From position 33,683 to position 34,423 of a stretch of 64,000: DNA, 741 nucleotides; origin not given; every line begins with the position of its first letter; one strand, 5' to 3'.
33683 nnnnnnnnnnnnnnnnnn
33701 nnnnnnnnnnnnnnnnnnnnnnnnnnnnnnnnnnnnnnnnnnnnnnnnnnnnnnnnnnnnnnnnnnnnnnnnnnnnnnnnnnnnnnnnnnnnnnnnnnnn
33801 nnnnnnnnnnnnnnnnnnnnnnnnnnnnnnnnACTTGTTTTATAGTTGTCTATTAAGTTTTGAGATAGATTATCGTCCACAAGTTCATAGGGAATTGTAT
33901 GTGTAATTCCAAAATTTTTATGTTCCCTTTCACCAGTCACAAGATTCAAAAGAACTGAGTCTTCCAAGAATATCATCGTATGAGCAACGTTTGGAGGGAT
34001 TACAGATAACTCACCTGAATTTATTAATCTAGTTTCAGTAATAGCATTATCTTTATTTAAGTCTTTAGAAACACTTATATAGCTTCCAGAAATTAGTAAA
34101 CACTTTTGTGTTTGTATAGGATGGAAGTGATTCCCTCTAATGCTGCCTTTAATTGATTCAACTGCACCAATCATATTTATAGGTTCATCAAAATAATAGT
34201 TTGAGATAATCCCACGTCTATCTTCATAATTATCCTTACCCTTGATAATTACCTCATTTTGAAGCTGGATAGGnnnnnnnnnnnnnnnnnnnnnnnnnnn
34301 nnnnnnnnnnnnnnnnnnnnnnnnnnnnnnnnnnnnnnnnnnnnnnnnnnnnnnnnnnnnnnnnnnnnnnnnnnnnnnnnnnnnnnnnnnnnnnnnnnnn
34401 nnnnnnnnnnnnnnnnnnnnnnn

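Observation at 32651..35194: Single 847-aa polypeptide fusing SDR reductase/epimerase, FdtA/WxcM-like cupin and zinc-ribbon sugar C-methyltransferase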

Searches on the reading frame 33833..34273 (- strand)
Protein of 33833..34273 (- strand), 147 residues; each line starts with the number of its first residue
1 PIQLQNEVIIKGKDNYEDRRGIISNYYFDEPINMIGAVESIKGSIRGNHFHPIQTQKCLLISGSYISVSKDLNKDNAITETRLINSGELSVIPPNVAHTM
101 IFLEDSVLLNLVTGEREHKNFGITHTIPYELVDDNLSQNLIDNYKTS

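Call 6: search_protein_families(library=pfam, proteins=[window:33833-34273:-], max_evalue=10)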
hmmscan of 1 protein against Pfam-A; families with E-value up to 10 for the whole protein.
seq(147 aa): 3 families
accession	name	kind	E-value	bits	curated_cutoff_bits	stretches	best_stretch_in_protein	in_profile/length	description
PF14667.12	Polysacc_synt_C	-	0.00038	21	28.7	1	17-108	2-93/111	Polysaccharide biosynthesis C-terminal domain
PF00190.28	Cupin_1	-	0.009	16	22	1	42-130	42-137/151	Cupin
PF05523.17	FdtA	-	0.13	12.5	23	1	42-111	42-109/131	WxcM-like, C-terminal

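Call 7: search_solved_structures(query=window:33833-34273:-, max_evalue=10, show_alignments=3)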
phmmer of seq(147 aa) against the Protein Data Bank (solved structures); distinct sequences matched with E-value up to 10: 13.
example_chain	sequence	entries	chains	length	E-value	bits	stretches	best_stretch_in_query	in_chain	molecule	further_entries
23eg_A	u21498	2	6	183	0.023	17.7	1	39-122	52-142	dTDP-4-dehydrorhamnose 3,5-epimerase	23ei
9uyw_A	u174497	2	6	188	0.025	17.6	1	39-122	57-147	dTDP-4-dehydrorhamnose 3,5-epimerase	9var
23ef_A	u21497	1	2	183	0.029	17.5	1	39-122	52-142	dTDP-4-dehydrorhamnose 3,5-epimerase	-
1ep0_A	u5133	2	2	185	0.03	17.4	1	39-122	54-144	DTDP-6-DEOXY-D-XYLO-4-HEXULOSE 3,5-EPIMERASE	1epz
4yrd_A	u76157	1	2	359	0.046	16.8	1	33-108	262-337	Capsular polysaccharide synthesis enzyme Cap5F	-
2zkl_A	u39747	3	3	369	0.048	16.7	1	33-108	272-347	Capsular polysaccharide synthesis enzyme Cap5F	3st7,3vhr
2b9u_A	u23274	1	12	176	0.096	15.8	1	40-115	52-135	hypothetical dTDP-4-dehydrorhamnose 3,5-epimerase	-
1wlt_A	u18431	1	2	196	0.13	15.4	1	40-115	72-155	176aa long hypothetical dTDP-4-dehydrorhamnose 3,5-epimerase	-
9bwf_A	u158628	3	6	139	0.59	13.2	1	41-118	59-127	Cellulose oxidative enzyme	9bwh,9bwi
7pvi_AAA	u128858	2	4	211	0.82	12.7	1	39-108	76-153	dTDP-4-dehydrorhamnose 3,5-epimerase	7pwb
2et7_A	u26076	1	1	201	1.5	11.9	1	38-101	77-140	Oxalate oxidase 1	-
2ete_A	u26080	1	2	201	1.6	11.8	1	38-101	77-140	Oxalate oxidase 1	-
1fi2_A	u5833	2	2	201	1.6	11.8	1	38-101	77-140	OXALATE OXIDASE | Oxalate oxidase 1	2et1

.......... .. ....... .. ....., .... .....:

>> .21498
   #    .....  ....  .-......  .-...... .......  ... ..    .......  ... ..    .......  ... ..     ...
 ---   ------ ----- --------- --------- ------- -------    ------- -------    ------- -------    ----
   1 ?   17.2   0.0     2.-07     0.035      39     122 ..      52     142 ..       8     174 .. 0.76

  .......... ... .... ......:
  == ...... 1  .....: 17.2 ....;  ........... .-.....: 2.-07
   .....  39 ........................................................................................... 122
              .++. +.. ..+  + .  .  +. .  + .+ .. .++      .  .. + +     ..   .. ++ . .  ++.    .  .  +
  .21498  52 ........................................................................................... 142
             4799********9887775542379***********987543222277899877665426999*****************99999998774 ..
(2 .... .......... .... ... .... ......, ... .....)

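Call 22: search_solved_structures(query=A1, max_evalue=10, show_alignments=4)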
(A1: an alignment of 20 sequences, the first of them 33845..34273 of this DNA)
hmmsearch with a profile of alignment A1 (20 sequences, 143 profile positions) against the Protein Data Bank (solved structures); distinct sequences matched with E-value up to 10: 11.
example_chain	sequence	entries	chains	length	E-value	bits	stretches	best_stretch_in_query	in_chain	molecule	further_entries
7u59_A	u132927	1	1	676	0.037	16.7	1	42-103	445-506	Polyamine deacetylase HDAC10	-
6vnq_A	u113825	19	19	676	0.038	16.6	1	42-103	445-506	Polyamine deacetylase HDAC10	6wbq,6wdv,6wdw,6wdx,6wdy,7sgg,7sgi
7kuv_A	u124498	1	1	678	0.038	16.6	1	42-103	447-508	Polyamine deacetylase HDAC10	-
6ufn_A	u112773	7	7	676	0.038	16.6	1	42-103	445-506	Polyamine deacetylase HDAC10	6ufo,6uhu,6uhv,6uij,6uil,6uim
7kus_A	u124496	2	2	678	0.038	16.6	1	42-103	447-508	Polyamine deacetylase HDAC10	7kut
7kuq_A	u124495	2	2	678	0.038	16.6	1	42-103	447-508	Polyamine deacetylase HDAC10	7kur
6uii_A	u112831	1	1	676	0.038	16.6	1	42-103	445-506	Polyamine deacetylase HDAC10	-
5td7_A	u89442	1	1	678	0.038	16.6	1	42-103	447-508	Zgc:55652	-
4yrd_A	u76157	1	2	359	0.051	16.2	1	17-76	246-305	Capsular polysaccharide synthesis enzyme Cap5F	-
2zkl_A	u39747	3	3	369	0.054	16.1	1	17-75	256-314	Capsular polysaccharide synthesis enzyme Cap5F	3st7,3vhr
1pja_A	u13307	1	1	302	1.4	11.6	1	98-122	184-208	Palmitoyl-protein thioesterase 2 precursor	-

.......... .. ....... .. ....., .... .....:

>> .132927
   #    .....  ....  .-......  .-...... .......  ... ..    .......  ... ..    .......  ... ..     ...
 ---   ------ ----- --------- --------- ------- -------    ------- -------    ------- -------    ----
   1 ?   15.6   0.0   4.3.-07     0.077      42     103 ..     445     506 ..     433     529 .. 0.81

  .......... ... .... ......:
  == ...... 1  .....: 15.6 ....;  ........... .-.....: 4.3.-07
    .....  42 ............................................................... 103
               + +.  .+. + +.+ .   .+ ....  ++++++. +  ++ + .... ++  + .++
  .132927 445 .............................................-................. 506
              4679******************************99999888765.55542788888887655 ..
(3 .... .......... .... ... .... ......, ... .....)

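Call 23: search_protein_families(library=pfam, alignment_id=A1, max_evalue=1)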
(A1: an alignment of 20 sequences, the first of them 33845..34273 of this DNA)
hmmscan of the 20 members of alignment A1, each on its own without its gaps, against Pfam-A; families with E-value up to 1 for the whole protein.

A. member 1, window:33845-34273:- (143 aa): 3 families
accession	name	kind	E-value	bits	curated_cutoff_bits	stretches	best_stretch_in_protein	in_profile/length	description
PF14667.12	Polysacc_synt_C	-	0.00035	21.1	28.7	1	17-108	2-93/111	Polysaccharide biosynthesis C-terminal domain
PF00190.28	Cupin_1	-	0.0084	16.1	22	1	42-130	42-137/151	Cupin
PF05523.17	FdtA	-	0.12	12.6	23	1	42-111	42-109/131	WxcM-like, C-terminal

B. families by the number of members that match (of 20 scanned): 11 families
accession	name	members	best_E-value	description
PF14667.12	Polysacc_synt_C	20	1.5e-06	Polysaccharide biosynthesis C-terminal domain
PF07883.17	Cupin_2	17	0.0018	Cupin domain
PF00190.28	Cupin_1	11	0.00042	Cupin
PF00908.23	dTDP_sugar_isom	4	0.00022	dTDP-4-dehydrorhamnose 3,5-epimerase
PF06052.18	3-HAO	3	0.0081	3-hydroxyanthranilic acid dioxygenase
PF05523.17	FdtA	3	0.041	WxcM-like, C-terminal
PF00604.22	Flu_PB2_5th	2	0.11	Influenza RNA polymerase PB2 CAP binding domain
PF03143.23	GTP_EFTU_D3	1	0.011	Elongation factor Tu C-terminal domain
PF12973.13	Cupin_7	1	0.038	ChrR Cupin-like domain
PF00972.25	Flavi_NS5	1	0.043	Flavivirus RNA-directed RNA polymerase, fingers and palm domains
PF09313.17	DUF1971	1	0.062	Domain of unknown function (DUF1971)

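Call 39: predict_structure(alignment_id=A3)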
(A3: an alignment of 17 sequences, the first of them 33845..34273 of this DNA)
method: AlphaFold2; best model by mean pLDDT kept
length: 143 residues; sequences in the alignment: 17
mean_pLDDT: 87.8   pTM: 0.82
mean pLDDT of the five models: 87.8, 76.8, 74.8, 71.7, 66.0
residues with pLDDT >= 90: 93; 70-90: 35; 50-70: 6; < 50: 9
segments of 3 or more residues with pLDDT < 50: 117-123
pLDDT, mean of each block of 10 residues (from residue 1): 76 88 88 88 94 91 98 92 96 95 97 62 70 95 91
secondary structure, 60 per line:
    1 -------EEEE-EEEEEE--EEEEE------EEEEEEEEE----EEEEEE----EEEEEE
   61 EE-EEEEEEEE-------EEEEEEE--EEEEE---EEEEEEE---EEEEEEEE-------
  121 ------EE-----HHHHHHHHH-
elements in order: E8-11 E13-18 E21-25 E32-40 E45-50 E55-62 E64-71 E79-85 E88-92 E96-102 E106-113 H134-142

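Call 42: fold_search(model_id=the predicted structure, library=pdb)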
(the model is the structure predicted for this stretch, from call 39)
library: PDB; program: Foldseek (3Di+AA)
matches with E <= 10: 1958; with E <= 0.001: 270
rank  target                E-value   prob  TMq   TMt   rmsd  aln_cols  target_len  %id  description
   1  2pa7_B                4.7e-08  1.00  0.68  0.72   6.8       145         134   22  Structure of Wild-Type dTDP-4-keto-6-deoxy-D-glucose-3,4-ketoisomerase from Aneurinibacillus thermoaerophilus in compl (released 2007-04-24)
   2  9j9s_A                6.4e-08  1.00  0.67  0.54   3.4       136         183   22  artificial mononuclear Zn-bound metalloprotein 5 (M5:Zn) (released 2025-07-02)
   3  4mzu_D                6.4e-08  1.00  0.70  0.37   7.0       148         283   18  Crystal structure of FdtD, a bifunctional ketoisomerase/N-acetyltransferase from Shewanella denitrificans (released 2013-10-09)
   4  2pak_B                6.8e-08  1.00  0.68  0.72   6.8       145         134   20  Structure of a H51N mutant dTDP-4-keto-6-deoxy-D-glucose-3,4-ketoisomerase from Aneurinibacillus thermoaerophilus comp (released 2007-04-24)
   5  4zu7_A                8.0e-08  1.00  0.69  0.72   6.4       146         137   22  X-ray structure if the QdtA 3,4-ketoisomerase from Thermoanaerobacterium thermosaccharolyticum, double mutant Y17R/R97 (released 2015-07-15)
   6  9uyw_B                8.8e-08  1.00  0.71  0.57   3.0       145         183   18  Crystal structure of apo-form artificial metalloprotein incorporating a TP ligand (released 2025-10-15)
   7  1wlt_A                8.8e-08  1.00  0.69  0.57   5.2       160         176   20  Crystal Structure of dTDP-4-dehydrorhamnose 3,5-epimerase homologue from Sulfolobus tokodaii (released 2005-07-26)
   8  2pam_B                9.3e-08  1.00  0.67  0.71   6.8       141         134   19  Structure of a H49N, H51N double mutant dTDP-4-keto-6-deoxy-D-glucose-3,4-ketoisomerase from Aneurinibacillus thermoae (released 2007-04-24)
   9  9j9q_A                9.8e-08  1.00  0.71  0.57   3.1       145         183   18  artificial mononuclear Cu-bound metalloprotein 6 (M6:Cu) (released 2025-07-02)
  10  9j9t_A                1.1e-07  1.00  0.67  0.54   3.3       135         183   21  artificial mononuclear Zn-bound metalloprotein 4 (M4:Zn) (released 2025-07-02)
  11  4mzu_I                1.1e-07  1.00  0.71  0.38   6.6       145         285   19  Crystal structure of FdtD, a bifunctional ketoisomerase/N-acetyltransferase from Shewanella denitrificans (released 2013-10-09)
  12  4zu7_G                1.1e-07  1.00  0.70  0.73   6.3       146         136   23  X-ray structure if the QdtA 3,4-ketoisomerase from Thermoanaerobacterium thermosaccharolyticum, double mutant Y17R/R97 (released 2015-07-15)
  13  4mzu_C                1.1e-07  1.00  0.71  0.38   8.1       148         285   18  Crystal structure of FdtD, a bifunctional ketoisomerase/N-acetyltransferase from Shewanella denitrificans (released 2013-10-09)
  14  2pae_B                1.1e-07  1.00  0.68  0.72   6.5       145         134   19  Structure of a H49N mutant dTDP-4-keto-6-deoxy-D-glucose-3,4-ketoisomerase from Aneurinibacillus thermoaerophilus in c (released 2007-04-24)
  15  4zu4_A                1.2e-07  1.00  0.70  0.70   7.0       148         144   18  X-ray structure of the 3,4-ketoisomerase domain of FdtD from Shewanella denitrificans (released 2015-07-15)
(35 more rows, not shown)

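Call 60: search_solved_structures(query=window:33833-34273:-, max_evalue=0.06, show_alignments=5)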
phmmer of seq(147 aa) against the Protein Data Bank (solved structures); distinct sequences matched with E-value up to 0.06: 6.
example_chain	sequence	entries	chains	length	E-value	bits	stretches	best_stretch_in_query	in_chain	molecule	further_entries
23eg_A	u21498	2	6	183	0.023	17.7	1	39-122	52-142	dTDP-4-dehydrorhamnose 3,5-epimerase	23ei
9uyw_A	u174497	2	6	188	0.025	17.6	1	39-122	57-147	dTDP-4-dehydrorhamnose 3,5-epimerase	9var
23ef_A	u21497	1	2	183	0.029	17.5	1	39-122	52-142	dTDP-4-dehydrorhamnose 3,5-epimerase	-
1ep0_A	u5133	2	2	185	0.03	17.4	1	39-122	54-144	DTDP-6-DEOXY-D-XYLO-4-HEXULOSE 3,5-EPIMERASE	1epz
4yrd_A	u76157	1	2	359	0.046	16.8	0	33-108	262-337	Capsular polysaccharide synthesis enzyme Cap5F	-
2zkl_A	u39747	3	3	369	0.048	16.7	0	33-108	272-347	Capsular polysaccharide synthesis enzyme Cap5F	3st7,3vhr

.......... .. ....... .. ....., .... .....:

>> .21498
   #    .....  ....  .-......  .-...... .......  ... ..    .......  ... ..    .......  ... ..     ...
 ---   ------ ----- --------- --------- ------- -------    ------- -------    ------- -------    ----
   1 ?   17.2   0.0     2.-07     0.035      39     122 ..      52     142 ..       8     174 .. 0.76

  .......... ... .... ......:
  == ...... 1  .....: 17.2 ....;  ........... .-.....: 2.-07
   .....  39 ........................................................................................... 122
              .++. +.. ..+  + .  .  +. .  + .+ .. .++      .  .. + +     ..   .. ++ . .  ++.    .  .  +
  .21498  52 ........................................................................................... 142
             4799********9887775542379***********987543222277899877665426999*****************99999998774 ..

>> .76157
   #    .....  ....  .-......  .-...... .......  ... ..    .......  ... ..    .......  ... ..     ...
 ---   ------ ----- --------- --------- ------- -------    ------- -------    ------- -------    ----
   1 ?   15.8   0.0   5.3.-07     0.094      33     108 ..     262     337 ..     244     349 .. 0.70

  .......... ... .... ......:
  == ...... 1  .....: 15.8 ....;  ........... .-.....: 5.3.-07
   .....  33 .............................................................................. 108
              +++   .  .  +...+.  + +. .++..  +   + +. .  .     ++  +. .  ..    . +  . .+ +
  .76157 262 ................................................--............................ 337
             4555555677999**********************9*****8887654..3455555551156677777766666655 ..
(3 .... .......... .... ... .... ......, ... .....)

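Call 75: search_protein_representatives(alignment_id=A3)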
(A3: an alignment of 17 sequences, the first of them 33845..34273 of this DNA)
Query: 17 sequences, 143 profile positions. Proteins with E-value up to 0.001 (for the whole library): 664; up to 1e-10: 164; up to 1e-30: 28. The best 150 are listed.
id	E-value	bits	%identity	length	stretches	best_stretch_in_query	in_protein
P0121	3.4e-72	256.8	-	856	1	5-142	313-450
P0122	3.4e-71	253.6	-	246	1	3-142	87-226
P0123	9.8e-71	252.1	-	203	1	3-143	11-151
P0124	2.7e-69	247.4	-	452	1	4-142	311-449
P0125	8.0e-66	236.2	-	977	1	2-142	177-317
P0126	1.1e-62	226.0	-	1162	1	4-142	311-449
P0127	4.5e-59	214.3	-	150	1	34-143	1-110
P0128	3.5e-58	211.4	-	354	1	3-141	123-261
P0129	8.6e-57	206.9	-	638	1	11-142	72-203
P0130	4.2e-56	204.6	-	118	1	34-143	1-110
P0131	4.2e-55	201.4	-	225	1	3-138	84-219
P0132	1.9e-49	183.0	-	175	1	22-135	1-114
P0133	3.1e-44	166.2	-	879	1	4-142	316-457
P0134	6.1e-44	165.2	-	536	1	4-135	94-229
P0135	1.3e-42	161.0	-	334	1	4-141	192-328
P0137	4.7e-42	159.1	-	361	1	6-142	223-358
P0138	5.0e-39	149.3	-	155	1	6-139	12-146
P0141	7.5e-38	145.5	-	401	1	3-141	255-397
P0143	2.4e-35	137.3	-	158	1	7-142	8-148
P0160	1.2e-23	99.5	-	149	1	7-134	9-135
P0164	7.4e-23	96.8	-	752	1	3-115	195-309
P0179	8.4e-20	86.9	-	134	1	7-122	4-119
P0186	2.8e-18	82.0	-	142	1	13-133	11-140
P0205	1.1e-15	73.7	-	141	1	7-127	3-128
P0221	4.1e-14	68.5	-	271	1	6-117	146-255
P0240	7.4e-13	64.4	-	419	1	9-119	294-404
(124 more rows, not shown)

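Call 76: search_protein_families(library=pfam, proteins=[P0138, P0143, P0160, P0179, P0186, P0205, P0141, P0137, P0124, P0126], max_evalue=0.001)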
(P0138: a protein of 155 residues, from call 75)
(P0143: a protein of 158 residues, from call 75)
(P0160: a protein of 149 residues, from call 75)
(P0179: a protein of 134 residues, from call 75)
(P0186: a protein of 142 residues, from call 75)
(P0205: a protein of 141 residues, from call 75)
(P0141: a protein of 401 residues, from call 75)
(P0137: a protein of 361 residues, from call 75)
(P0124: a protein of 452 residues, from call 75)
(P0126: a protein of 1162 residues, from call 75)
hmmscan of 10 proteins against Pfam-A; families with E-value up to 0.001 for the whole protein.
P0138 (155 aa): 0 families

P0143 (158 aa): 1 family
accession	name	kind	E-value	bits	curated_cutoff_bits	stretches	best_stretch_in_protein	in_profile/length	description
PF00190.28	Cupin_1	-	0.00091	19.3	22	0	55-127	48-119/151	Cupin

P0160 (149 aa): 1 family
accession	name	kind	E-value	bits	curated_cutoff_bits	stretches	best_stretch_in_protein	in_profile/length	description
PF14667.12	Polysacc_synt_C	-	0.001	19.6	28.7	0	20-100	3-83/111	Polysaccharide biosynthesis C-terminal domain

P0179 (134 aa): 4 families
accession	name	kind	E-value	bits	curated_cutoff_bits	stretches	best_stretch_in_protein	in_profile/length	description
PF14667.12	Polysacc_synt_C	-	5.7e-09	36.5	28.7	1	14-123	2-111/111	Polysaccharide biosynthesis C-terminal domain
PF07883.17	Cupin_2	-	2.9e-07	30.5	27.2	1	38-104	6-63/70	Cupin domain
PF00190.28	Cupin_1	-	5.3e-07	29.8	22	1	38-117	41-119/151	Cupin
PF00908.23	dTDP_sugar_isom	-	0.00012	22.3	27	1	12-79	14-93/168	dTDP-4-dehydrorhamnose 3,5-epimerase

P0186 (142 aa): 3 families
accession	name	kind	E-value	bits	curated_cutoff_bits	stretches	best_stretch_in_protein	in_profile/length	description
PF14667.12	Polysacc_synt_C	-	3.1e-08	34.2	28.7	1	15-87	2-72/111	Polysaccharide biosynthesis C-terminal domain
PF07883.17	Cupin_2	-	6.4e-05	23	27.2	0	43-111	10-60/70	Cupin domain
PF00190.28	Cupin_1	-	0.00019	21.5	22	1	34-108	36-100/151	Cupin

P0205 (141 aa): 3 families
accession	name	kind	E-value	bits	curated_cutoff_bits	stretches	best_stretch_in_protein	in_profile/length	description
PF00190.28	Cupin_1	-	3.7e-06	27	22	1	37-102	34-99/151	Cupin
PF07883.17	Cupin_2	-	4.8e-05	23.4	27.2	1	42-106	4-60/70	Cupin domain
PF14667.12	Polysacc_synt_C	-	0.00037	21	28.7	1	27-83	9-65/111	Polysaccharide biosynthesis C-terminal domain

P0141 (401 aa): 5 families
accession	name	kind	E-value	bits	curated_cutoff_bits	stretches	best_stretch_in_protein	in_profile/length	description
PF16363.11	GDP_Man_Dehyd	-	1e-40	140.7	27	1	1-243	67-330/332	GDP-mannose 4,6 dehydratase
PF01370.27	Epimerase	-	4.9e-34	118.2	20.9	1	2-179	57-240/240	NAD dependent epimerase/dehydratase family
PF02719.21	Polysacc_synt_2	-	7.9e-12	45.4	20.2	1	1-207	69-258/293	Polysaccharide biosynthesis protein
PF01073.25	3Beta_HSD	-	5.9e-06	25.9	22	1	11-203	68-274/280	3-beta hydroxysteroid dehydrogenase/isomerase family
PF04321.23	RmlD_sub_bind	-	0.00023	20.8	27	1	2-90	44-130/287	RmlD substrate binding domain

P0137 (361 aa): 1 family
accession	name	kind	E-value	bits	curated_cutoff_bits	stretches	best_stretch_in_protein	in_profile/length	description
PF00190.28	Cupin_1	-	1.4e-05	25.1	22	1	250-320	34-102/151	Cupin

P0124 (452 aa): 7 families
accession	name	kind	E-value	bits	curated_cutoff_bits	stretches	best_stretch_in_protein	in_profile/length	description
PF01370.27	Epimerase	-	2.9e-26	92.8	20.9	1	4-236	1-235/240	NAD dependent epimerase/dehydratase family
PF04321.23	RmlD_sub_bind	-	5.3e-21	75.4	27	1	3-251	2-224/287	RmlD substrate binding domain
PF01073.25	3Beta_HSD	-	2.1e-17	63.5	22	1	5-166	1-163/280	3-beta hydroxysteroid dehydrogenase/isomerase family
PF16363.11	GDP_Man_Dehyd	-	1.5e-14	54.6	27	1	6-254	2-262/332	GDP-mannose 4,6 dehydratase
PF03435.24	Sacchrp_dh_NADP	-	2.7e-05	24.9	25.1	1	4-79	1-78/129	Saccharopine dehydrogenase NADP binding domain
PF02719.21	Polysacc_synt_2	-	7.8e-05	22.4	20.2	1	4-113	1-116/293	Polysaccharide biosynthesis protein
PF13460.12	NAD_binding_10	-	0.00028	21.2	27.2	1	9-175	2-146/184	NAD(P)H-binding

P0126 (1162 aa): 12 families
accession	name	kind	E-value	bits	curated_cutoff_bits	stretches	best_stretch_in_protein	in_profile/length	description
PF08484.17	Methyltransf_14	-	4.8e-38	130.9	23.5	1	698-849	2-156/160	C-methyltransferase C-terminal domain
PF01370.27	Epimerase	-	1.2e-20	74.4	20.9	1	6-234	1-229/240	NAD dependent epimerase/dehydratase family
PF04724.18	Glyco_transf_17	-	5.5e-20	72.2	26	2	983-1109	147-273/348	Glycosyltransferase family 17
PF04321.23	RmlD_sub_bind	-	1.2e-16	61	27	1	5-249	2-222/287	RmlD substrate binding domain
PF08421.16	Methyltransf_13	-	2e-16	60.3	31.3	1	459-518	1-62/62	Putative zinc binding domain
PF13489.12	Methyltransf_23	-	2.5e-14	53.8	27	1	543-692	14-163/164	Methyltransferase domain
PF01073.25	3Beta_HSD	-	4.5e-14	52.6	22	1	7-167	1-162/280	3-beta hydroxysteroid dehydrogenase/isomerase family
PF16363.11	GDP_Man_Dehyd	-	4e-13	50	27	1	8-253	2-261/332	GDP-mannose 4,6 dehydratase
PF05368.20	NmrA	-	5.9e-06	26.5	27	1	2-89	1-81/298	NmrA-like family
PF08241.18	Methyltransf_11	-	0.00011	23.2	21.2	1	556-649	2-95/95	Methyltransferase domain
PF02719.21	Polysacc_synt_2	-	0.00046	19.9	20.2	1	6-92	1-98/293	Polysaccharide biosynthesis protein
PF08242.18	Methyltransf_12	-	0.0005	21.2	30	0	556-647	2-98/98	Methyltransferase domain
